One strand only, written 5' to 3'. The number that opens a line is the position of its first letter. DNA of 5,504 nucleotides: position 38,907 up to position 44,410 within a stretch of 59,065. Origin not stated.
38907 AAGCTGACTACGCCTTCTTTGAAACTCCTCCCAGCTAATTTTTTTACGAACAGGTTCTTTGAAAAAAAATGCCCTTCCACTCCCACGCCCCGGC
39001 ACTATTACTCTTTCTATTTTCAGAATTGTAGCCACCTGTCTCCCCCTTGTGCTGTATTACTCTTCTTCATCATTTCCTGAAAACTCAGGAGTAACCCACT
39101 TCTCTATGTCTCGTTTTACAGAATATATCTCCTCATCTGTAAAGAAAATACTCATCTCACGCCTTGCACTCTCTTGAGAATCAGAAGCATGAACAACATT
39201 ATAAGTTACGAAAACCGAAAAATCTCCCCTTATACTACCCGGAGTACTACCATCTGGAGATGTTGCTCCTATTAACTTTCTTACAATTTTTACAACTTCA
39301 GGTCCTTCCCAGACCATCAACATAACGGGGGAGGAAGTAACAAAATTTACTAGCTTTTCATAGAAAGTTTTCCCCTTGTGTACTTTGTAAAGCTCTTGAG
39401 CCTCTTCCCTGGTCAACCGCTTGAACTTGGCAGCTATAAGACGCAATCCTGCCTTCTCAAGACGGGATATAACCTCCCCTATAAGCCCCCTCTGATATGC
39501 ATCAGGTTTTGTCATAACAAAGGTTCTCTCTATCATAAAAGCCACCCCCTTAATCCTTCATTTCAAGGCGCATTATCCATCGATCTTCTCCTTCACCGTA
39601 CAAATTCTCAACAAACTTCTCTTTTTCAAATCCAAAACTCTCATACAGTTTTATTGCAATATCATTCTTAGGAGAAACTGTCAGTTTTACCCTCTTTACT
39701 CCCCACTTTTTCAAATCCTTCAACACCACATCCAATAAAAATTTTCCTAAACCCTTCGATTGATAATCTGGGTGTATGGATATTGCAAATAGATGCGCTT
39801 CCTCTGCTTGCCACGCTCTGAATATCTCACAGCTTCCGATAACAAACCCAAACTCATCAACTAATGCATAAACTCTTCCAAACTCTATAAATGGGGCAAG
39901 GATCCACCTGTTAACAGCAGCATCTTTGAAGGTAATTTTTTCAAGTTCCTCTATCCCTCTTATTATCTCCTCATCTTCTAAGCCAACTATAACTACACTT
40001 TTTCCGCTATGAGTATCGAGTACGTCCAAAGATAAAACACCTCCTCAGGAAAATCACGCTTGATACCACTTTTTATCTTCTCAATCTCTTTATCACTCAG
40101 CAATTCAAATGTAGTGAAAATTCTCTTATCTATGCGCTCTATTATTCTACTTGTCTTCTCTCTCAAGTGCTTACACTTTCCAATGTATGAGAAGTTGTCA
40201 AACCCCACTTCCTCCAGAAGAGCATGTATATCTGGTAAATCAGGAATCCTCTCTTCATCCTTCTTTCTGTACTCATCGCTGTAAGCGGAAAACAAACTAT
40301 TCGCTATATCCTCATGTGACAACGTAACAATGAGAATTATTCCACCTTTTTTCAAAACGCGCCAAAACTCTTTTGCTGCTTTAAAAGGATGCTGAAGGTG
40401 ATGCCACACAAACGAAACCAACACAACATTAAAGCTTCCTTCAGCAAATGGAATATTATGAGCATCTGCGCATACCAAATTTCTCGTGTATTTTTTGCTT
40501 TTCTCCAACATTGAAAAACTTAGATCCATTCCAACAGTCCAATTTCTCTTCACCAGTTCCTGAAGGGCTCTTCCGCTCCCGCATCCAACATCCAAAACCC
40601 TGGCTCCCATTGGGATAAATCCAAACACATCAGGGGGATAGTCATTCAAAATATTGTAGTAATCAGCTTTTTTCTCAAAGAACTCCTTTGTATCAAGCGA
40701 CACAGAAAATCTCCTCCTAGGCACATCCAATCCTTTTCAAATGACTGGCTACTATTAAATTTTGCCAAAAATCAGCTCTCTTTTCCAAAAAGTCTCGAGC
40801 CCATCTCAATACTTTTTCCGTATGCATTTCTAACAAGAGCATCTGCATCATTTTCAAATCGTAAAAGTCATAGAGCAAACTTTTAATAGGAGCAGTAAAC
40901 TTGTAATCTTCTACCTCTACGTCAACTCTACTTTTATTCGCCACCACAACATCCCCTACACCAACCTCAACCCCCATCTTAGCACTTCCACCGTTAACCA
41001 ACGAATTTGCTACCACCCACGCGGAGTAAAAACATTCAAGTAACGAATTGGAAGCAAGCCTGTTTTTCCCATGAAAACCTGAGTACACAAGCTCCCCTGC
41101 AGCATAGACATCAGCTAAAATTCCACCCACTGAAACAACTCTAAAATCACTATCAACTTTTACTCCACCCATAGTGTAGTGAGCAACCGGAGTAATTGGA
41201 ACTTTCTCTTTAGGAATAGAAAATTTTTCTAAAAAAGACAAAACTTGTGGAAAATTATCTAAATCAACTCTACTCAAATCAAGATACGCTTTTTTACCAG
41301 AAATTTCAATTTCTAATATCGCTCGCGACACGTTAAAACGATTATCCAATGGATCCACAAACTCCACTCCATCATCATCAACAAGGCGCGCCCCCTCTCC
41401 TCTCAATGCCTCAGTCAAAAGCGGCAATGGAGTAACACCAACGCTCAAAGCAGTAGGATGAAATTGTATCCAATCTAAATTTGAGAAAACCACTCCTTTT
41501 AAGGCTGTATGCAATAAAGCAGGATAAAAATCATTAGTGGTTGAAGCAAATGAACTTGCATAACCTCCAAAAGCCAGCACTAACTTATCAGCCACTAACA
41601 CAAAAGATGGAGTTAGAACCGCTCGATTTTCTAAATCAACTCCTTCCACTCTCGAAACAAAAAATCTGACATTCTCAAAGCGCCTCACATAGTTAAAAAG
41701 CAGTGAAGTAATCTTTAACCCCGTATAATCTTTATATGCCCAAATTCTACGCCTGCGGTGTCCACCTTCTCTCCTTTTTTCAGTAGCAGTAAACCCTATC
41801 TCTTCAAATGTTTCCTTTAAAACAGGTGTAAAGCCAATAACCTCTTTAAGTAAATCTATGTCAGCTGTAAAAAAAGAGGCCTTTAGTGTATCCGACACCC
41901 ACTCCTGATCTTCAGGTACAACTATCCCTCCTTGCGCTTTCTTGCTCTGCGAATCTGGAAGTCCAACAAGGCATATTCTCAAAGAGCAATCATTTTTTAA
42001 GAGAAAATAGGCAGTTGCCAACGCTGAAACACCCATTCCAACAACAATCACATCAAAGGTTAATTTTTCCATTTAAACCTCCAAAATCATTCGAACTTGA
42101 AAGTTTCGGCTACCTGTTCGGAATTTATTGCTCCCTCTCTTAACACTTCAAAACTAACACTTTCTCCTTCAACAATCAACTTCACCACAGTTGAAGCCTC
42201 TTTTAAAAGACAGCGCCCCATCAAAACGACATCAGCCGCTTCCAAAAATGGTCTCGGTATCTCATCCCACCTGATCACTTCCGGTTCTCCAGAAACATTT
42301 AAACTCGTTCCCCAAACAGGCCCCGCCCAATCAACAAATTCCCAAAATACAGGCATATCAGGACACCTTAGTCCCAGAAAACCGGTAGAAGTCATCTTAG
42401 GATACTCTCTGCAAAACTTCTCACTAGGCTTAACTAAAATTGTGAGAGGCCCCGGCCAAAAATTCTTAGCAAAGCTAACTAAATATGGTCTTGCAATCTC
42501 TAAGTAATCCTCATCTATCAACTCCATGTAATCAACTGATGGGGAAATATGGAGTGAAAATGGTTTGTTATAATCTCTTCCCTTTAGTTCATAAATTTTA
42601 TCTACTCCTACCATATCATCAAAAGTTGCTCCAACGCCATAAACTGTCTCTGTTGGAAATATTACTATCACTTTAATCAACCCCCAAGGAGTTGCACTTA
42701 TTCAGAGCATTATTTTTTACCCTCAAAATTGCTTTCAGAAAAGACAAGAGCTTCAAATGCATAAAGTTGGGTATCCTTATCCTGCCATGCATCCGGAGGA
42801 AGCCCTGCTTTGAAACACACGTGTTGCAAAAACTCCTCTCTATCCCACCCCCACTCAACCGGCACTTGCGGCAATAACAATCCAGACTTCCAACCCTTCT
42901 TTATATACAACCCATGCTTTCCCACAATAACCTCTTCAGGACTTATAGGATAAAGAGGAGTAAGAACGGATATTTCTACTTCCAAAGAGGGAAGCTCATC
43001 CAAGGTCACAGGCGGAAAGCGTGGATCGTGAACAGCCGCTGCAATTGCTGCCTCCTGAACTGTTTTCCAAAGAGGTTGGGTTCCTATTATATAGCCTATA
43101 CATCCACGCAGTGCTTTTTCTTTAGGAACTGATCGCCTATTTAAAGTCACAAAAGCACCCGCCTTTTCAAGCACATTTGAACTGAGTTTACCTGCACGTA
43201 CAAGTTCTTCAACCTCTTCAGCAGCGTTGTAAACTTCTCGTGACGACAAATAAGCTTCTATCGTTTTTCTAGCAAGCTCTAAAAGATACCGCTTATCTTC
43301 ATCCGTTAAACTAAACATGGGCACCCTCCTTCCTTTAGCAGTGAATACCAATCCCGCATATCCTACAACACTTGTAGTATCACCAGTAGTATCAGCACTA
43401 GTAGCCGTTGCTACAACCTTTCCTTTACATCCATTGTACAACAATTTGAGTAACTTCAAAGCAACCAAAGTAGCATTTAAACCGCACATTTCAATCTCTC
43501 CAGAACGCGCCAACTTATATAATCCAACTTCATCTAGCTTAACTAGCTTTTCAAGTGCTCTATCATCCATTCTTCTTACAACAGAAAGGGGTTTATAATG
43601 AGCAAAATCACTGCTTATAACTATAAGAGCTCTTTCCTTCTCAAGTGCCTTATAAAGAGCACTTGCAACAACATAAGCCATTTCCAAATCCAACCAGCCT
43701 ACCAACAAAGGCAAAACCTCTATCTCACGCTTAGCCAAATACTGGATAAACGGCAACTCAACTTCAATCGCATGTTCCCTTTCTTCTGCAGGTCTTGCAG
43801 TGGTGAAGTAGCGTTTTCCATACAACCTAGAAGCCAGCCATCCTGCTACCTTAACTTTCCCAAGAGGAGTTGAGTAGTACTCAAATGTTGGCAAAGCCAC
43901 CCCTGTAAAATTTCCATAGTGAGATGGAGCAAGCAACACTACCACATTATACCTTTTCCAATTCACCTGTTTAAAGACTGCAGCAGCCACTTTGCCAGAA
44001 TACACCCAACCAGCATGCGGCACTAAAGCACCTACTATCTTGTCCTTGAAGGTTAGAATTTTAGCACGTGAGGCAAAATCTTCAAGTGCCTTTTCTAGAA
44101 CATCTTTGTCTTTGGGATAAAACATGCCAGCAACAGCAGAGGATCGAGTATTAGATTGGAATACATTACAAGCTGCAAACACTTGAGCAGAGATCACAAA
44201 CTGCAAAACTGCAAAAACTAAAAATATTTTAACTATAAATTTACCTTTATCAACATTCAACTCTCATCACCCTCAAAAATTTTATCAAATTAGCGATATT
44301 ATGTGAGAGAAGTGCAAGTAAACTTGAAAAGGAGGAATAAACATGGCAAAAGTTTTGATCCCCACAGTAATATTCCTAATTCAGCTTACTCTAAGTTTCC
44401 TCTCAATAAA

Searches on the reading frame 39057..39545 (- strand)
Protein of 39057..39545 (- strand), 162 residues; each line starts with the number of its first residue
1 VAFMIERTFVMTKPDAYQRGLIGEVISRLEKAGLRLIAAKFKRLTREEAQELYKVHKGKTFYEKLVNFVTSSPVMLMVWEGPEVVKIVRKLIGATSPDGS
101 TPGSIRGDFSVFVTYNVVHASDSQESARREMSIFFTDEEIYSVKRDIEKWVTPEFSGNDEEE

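Call 4: search_protein_families(library=pfam, proteins=[window:39057-39545:-], max_evalue=0.01)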
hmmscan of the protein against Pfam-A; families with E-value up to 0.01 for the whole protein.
window:39057-39545:- (162 aa): 1 family
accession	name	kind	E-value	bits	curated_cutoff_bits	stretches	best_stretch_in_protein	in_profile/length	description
PF00334.24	NDK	-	3.3e-52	176.4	27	1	6-140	1-135/135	Nucleoside diphosphate kinase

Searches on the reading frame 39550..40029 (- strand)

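Call 12: search_protein_families(library=pfam, proteins=[window:39550-40029:-], max_evalue=0.0001)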
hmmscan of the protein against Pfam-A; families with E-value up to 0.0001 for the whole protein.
window:39550-40029:- (159 aa): 6 families
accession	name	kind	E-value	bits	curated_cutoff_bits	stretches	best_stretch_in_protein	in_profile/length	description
PF00583.31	Acetyltransf_1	-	2.4e-17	63.7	20.7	1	53-134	35-116/116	Acetyltransferase (GNAT) family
PF13508.13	Acetyltransf_7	-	2.6e-12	47.4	27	1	52-136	4-84/84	Acetyltransferase (GNAT) domain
PF13673.13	Acetyltransf_10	-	5.6e-09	36.5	23.6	1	76-136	50-109/128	Acetyltransferase (GNAT) domain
PF08445.16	FR47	-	1.1e-08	35.3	22.1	1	76-137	20-80/86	FR47-like protein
PF13302.13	Acetyltransf_3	-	2.1e-05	25.7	25.4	1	36-135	34-138/138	Acetyltransferase (GNAT) domain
PF13420.13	Acetyltransf_4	-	8.4e-05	23.1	24.3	0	76-147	74-147/155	Acetyltransferase (GNAT) domain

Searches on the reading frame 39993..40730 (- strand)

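Call 12: search_protein_families(library=pfam, proteins=[window:39993-40730:-], max_evalue=0.0001)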
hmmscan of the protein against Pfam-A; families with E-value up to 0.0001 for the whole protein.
window:39993-40730:- (245 aa): 7 families
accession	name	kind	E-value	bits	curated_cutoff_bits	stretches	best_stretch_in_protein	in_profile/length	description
PF08241.18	Methyltransf_11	-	4.8e-23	82.1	21.2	1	46-134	1-95/95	Methyltransferase domain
PF13649.12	Methyltransf_25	-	1.3e-18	67.8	27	1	45-130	1-97/97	Methyltransferase domain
PF13489.12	Methyltransf_23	-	1.8e-18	67.3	27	1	36-180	17-162/164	Methyltransferase domain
PF01209.24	Ubie_methyltran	-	1.2e-13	51.4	20.1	1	42-150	48-166/233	ubiE/COQ5 methyltransferase family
PF13847.12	Methyltransf_31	-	2.5e-13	50.4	27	1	42-141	4-116/145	Methyltransferase domain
PF08242.18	Methyltransf_12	-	8.2e-13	49.4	30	1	46-132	1-98/98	Methyltransferase domain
PF07021.18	MetW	-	3.9e-06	27.1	21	1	36-129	8-105/193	Methionine biosynthesis protein MetW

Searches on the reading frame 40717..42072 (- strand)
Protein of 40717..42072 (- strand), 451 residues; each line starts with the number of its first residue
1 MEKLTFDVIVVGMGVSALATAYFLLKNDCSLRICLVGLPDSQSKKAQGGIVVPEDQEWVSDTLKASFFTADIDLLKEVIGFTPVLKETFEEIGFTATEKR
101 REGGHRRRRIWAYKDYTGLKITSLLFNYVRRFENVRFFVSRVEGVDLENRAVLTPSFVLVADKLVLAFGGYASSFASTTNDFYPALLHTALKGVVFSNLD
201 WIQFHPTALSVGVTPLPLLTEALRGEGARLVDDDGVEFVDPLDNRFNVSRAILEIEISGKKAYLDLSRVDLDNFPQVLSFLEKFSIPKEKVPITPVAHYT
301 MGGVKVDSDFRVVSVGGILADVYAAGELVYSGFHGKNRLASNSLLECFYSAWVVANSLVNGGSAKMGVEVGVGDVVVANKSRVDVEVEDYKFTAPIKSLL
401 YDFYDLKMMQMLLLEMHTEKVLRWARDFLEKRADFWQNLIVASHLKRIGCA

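Call 12: search_protein_families(library=pfam, proteins=[window:40717-42072:-], max_evalue=0.0001)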
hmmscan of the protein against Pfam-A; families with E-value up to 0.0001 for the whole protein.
window:40717-42072:- (451 aa): 1 family
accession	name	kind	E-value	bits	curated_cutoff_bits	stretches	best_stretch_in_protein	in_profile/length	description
PF00890.30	FAD_binding_2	-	1.4e-33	117.1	20.4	1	7-344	1-414/414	FAD binding domain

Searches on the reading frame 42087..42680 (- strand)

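Call 12: search_protein_families(library=pfam, proteins=[window:42087-42680:-], max_evalue=0.0001)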
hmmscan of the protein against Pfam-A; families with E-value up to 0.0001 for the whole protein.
window:42087-42680:- (197 aa): 1 family
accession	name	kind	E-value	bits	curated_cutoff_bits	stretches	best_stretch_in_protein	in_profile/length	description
PF01300.24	Sua5_yciO_yrdC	-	1.2e-33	116.5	25.1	1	5-183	8-178/178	Telomere recombination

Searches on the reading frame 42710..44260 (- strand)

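Call 12: search_protein_families(library=pfam, proteins=[window:42710-44260:-], max_evalue=0.0001)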
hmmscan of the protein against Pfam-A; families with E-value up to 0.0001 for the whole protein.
window:42710-44260:- (516 aa): 2 families
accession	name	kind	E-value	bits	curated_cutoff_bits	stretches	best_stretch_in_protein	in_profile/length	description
PF01875.22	Memo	-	2.6e-61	207.7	27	1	41-305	2-269/269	Memo-like protein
PF01871.22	AMMECR1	-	1.6e-56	190.9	25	1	327-507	1-168/168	AMMECR1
